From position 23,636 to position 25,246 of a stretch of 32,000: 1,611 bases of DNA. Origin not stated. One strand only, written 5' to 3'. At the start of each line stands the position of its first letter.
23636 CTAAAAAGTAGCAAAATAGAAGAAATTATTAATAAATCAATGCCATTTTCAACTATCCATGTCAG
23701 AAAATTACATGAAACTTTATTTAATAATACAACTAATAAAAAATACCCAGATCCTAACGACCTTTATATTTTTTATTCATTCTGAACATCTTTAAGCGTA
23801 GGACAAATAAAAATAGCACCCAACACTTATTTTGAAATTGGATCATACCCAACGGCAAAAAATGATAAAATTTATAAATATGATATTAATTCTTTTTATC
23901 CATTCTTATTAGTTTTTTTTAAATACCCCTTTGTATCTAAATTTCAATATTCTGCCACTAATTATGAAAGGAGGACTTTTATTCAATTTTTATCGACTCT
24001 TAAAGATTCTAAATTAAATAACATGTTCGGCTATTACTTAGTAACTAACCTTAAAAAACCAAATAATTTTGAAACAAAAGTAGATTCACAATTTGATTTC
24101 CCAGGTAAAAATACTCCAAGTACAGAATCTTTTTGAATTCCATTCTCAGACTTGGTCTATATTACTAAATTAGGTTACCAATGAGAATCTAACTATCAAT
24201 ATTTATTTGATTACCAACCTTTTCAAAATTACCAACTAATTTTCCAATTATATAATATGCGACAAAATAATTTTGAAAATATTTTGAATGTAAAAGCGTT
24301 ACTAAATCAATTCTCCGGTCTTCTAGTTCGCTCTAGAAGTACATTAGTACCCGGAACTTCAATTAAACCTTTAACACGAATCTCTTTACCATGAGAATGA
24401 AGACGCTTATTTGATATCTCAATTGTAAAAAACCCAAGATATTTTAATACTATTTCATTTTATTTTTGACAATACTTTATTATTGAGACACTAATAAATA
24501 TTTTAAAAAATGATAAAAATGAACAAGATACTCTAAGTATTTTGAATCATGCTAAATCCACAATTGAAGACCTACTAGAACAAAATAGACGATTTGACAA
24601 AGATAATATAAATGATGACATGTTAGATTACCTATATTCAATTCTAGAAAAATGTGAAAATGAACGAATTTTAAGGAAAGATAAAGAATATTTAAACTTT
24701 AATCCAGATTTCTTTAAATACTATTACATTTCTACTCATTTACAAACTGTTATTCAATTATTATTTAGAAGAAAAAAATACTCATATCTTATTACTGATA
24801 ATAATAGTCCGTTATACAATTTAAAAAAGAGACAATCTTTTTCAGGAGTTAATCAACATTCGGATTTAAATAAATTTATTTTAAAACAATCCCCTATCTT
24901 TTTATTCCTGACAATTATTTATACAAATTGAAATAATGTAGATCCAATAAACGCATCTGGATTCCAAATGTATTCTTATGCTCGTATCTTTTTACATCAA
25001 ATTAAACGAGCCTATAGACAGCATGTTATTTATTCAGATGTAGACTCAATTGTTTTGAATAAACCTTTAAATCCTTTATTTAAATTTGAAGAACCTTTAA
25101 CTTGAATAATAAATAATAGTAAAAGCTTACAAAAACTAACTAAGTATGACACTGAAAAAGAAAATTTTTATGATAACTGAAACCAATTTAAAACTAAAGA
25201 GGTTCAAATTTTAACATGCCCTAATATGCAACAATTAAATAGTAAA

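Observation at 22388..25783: Plasmid-type protein-primed PolB embedded in the mitochondrial chromosome with a long N-terminal extension and weak exonuclease motifs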

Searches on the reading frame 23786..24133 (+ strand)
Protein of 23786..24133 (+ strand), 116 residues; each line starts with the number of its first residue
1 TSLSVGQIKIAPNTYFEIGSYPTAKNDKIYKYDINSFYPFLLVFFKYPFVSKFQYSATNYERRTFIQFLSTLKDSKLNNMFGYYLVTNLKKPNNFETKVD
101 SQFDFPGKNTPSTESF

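Call 69: predict_structure(protein=window:23786-24133:+)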
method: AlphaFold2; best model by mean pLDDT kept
length: 116 residues; sequences in the alignment: 1
mean_pLDDT: 42.3   pTM: 0.29
mean pLDDT of the five models: 42.3, 39.4, 38.5, 36.5, 35.0
residues with pLDDT >= 90: 0; 70-90: 0; 50-70: 16; < 50: 100
segments of 3 or more residues with pLDDT < 50: 1-15, 19-28, 34-36, 38-40, 42-64, 73-80, 82-116
pLDDT, mean of each block of 10 residues (from residue 1): 38 48 45 50 43 39 50 47 43 34 35 31
secondary structure, 60 per line:
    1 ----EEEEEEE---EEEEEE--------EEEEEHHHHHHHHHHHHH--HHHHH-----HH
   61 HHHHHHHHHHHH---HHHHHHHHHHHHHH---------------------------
elements in order: E5-11 E15-20 E29-33 H34-46 H49-53 H59-72 H76-89

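Call 70: search_protein_representatives(protein=window:23786-24133:+)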
Query: 116 residues. Proteins with E-value up to 0.001 (for the whole library): 2; up to 1e-10: 0; up to 1e-30: 0. The best 2 are listed.
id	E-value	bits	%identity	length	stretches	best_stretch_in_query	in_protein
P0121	5.2e-05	40.1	-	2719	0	-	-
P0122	8.4e-05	39.4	32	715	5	8-91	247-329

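Call 72: search_protein_families(library=pfam, max_evalue=0.01, proteins=[P0121, P0122])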
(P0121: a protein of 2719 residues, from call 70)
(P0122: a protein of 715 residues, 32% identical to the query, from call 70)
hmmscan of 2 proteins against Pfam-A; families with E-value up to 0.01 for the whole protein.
P0121 (2719 aa): 8 families
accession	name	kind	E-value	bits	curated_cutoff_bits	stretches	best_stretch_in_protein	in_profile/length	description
PF21085.3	CusS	-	1e-20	74.9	24.1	0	1875-1928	73-126/160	CusS sensor domain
PF13585.12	CHU_C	-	1.2e-18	67.4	27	1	2637-2717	6-86/86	CHU_C Type IX secretion signal domain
PF16290.10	DUF4936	-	2.7e-16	60.4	28.8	0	1631-1661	1-31/91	Domain of unknown function (DUF4936)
PF17642.6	TssD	-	5.6e-15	55.8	25.8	0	71-92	23-44/128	Hemolysin coregulated protein Hcp (TssD)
PF14657.12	Arm-DNA-bind_4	-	5e-06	26.4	22.3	0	205-221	9-25/47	Arm DNA-binding domain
PF05379.17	Peptidase_C23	-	0.00043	20.8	25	0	1346-1380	51-85/88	Carlavirus endopeptidase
PF20937.3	FHBP_N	-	0.0025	18.4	27.6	0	1208-1234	42-68/92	Factor H binding protein, N-terminal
PF00798.23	Arena_glycoprot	-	0.0055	15.9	25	0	835-903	161-229/483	Arenavirus glycoprotein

P0122 (715 aa): 2 families
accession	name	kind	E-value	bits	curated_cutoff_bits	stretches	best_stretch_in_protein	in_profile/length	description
PF17780.6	OCRE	-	0.0036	17.7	24.7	0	273-299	24-50/52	OCRE domain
PF06715.18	Gp5_C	-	0.0055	17.2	20.4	0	139-154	2-17/24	Gp5 C-terminal repeat (3 copies)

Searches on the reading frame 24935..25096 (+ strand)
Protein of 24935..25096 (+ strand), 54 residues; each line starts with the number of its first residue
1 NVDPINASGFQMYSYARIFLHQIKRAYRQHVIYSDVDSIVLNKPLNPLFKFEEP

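Call 49: search_protein_families(library=phrogs, max_evalue=10, proteins=[window:24935-25096:+])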
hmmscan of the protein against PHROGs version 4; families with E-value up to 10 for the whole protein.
seq(54 aa): 1 family
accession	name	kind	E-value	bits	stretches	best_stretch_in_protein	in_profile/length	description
phrog_1907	-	DNA, RNA and nucleotide metabolism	0.071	12.7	1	14-45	473-505/629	DNA polymerase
